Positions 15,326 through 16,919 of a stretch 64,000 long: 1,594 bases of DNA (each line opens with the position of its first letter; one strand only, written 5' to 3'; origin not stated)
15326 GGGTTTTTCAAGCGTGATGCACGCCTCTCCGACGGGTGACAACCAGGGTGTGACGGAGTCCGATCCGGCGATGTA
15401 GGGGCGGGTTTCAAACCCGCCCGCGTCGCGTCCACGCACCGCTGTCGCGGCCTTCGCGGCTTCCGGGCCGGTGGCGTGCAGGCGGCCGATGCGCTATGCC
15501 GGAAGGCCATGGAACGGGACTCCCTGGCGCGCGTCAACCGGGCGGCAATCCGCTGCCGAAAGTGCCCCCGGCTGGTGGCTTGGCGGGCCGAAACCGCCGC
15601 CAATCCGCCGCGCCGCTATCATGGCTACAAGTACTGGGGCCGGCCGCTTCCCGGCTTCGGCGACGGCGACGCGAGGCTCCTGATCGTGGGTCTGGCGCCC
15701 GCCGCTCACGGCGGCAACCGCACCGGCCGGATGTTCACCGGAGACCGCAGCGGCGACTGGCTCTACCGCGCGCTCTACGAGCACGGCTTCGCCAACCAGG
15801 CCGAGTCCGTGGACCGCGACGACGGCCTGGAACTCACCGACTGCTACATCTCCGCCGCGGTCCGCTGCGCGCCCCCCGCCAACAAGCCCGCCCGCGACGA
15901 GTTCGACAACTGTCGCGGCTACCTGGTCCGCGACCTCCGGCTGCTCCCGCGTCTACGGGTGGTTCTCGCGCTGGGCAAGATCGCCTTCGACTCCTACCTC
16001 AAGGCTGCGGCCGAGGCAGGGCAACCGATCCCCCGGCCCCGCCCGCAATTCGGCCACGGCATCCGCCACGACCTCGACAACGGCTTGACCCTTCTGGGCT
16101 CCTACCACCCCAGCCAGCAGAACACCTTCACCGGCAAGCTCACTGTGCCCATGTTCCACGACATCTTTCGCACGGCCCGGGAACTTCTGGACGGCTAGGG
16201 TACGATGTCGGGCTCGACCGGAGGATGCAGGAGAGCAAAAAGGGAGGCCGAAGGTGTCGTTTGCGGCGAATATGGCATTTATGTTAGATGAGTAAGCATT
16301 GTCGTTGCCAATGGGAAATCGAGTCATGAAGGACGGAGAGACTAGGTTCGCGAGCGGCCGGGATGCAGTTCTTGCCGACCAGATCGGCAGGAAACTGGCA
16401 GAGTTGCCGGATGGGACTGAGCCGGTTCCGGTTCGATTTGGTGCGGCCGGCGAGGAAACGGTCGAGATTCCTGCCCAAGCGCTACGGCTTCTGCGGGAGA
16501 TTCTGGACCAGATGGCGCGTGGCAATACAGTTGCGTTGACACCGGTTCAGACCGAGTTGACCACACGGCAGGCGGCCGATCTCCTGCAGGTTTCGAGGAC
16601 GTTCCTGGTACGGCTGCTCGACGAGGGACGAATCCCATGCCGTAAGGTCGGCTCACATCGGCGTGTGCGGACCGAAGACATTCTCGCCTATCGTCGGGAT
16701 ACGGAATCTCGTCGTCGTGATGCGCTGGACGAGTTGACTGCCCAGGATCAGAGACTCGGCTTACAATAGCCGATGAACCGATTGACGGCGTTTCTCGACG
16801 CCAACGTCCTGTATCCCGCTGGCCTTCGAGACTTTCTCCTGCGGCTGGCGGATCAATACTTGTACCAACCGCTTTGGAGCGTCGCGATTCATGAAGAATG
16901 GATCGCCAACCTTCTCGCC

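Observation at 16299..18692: Three-gene operon: HTH(excisionase family) - PIN - large protein with a PD-(D/E)xK-like core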

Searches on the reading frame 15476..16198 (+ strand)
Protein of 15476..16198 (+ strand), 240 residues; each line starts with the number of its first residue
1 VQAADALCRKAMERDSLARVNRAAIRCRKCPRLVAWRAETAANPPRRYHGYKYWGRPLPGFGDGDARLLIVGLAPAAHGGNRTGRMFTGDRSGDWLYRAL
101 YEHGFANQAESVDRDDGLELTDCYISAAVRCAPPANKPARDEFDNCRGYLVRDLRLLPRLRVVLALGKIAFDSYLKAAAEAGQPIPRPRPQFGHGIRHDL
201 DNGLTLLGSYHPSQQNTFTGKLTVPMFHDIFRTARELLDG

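Call 3: search_protein_families(library=pfam, proteins=[window:15476-16198:+], max_evalue=0.1)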
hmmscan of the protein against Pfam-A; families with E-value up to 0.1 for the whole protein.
window:15476-16198:+ (240 aa): 1 family
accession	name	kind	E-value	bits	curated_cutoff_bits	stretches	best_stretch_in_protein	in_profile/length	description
PF03167.25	UDG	-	4.9e-28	98.4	24.3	1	59-232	1-138/141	Uracil DNA glycosylase superfamily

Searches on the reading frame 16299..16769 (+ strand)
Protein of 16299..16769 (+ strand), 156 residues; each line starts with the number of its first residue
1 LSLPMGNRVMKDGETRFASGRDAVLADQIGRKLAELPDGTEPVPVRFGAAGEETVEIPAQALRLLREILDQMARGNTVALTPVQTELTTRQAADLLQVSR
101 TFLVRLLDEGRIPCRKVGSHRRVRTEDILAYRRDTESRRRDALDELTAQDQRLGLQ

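Call 3: search_protein_families(library=pfam, proteins=[window:16299-16769:+], max_evalue=0.1)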
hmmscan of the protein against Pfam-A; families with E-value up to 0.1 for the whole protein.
window:16299-16769:+ (156 aa): 1 family
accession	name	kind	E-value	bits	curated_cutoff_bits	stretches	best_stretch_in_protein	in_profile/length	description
PF12728.13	HTH_17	-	5.7e-13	49.4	27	1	87-133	2-48/51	Helix-turn-helix domain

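Call 5: search_protein_families(library=padloc, proteins=[window:16299-16769:+], max_evalue=0.1)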
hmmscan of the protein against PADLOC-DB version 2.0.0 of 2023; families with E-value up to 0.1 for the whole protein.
window:16299-16769:+ (156 aa): 1 family
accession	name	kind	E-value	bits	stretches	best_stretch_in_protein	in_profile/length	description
PDLC04133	mad1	-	1e-05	23.7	1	87-129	6-48/60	mads_1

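Call 6: search_protein_families(library=ncbifam, proteins=[window:16299-16769:+], max_evalue=0.1)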
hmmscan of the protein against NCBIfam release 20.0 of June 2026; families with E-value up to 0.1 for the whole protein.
window:16299-16769:+ (156 aa): 3 families
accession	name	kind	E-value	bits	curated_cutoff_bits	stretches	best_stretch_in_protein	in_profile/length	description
TIGR01764.1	excise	domain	1.5e-12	47.7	28.8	1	87-131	2-46/49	excisionase family DNA-binding protein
NF040990.2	MamR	equivalog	0.00042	20.6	100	1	51-131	9-88/91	magnetosome protein MamR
NF033787.1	HTH_BldC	subfamily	0.018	14.9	77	1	87-130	3-47/49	BldC family transcriptional regulator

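Call 79: search_protein_families(library=phrogs, proteins=[window:16326-16769:+], max_evalue=0.01)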
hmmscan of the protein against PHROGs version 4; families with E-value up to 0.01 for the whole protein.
window:16326-16769:+ (147 aa): 8 families
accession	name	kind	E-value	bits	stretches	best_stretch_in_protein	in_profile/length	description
phrog_1840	-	integration and excision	1.5e-06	29.6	1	76-136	5-66/90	excisionase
phrog_7506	-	integration and excision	8.7e-06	27.1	1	71-133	9-71/78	recombination directionality factor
phrog_15534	-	DNA, RNA and nucleotide metabolism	8.9e-06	27.2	1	48-124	14-89/93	HTH DNA binding protein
phrog_2907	-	integration and excision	0.00034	22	1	77-120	6-54/117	excisionase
phrog_66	-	integration and excision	0.00036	21.3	1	78-140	94-157/412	excisionase and transcriptional regulator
phrog_10045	-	DNA, RNA and nucleotide metabolism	0.0021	18.8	1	76-122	19-66/74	HTH DNA binding protein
phrog_4691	-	integration and excision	0.0032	18.5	1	78-130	19-72/78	excisionase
phrog_57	-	head and packaging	0.0042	17.9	1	73-132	8-68/199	terminase small subunit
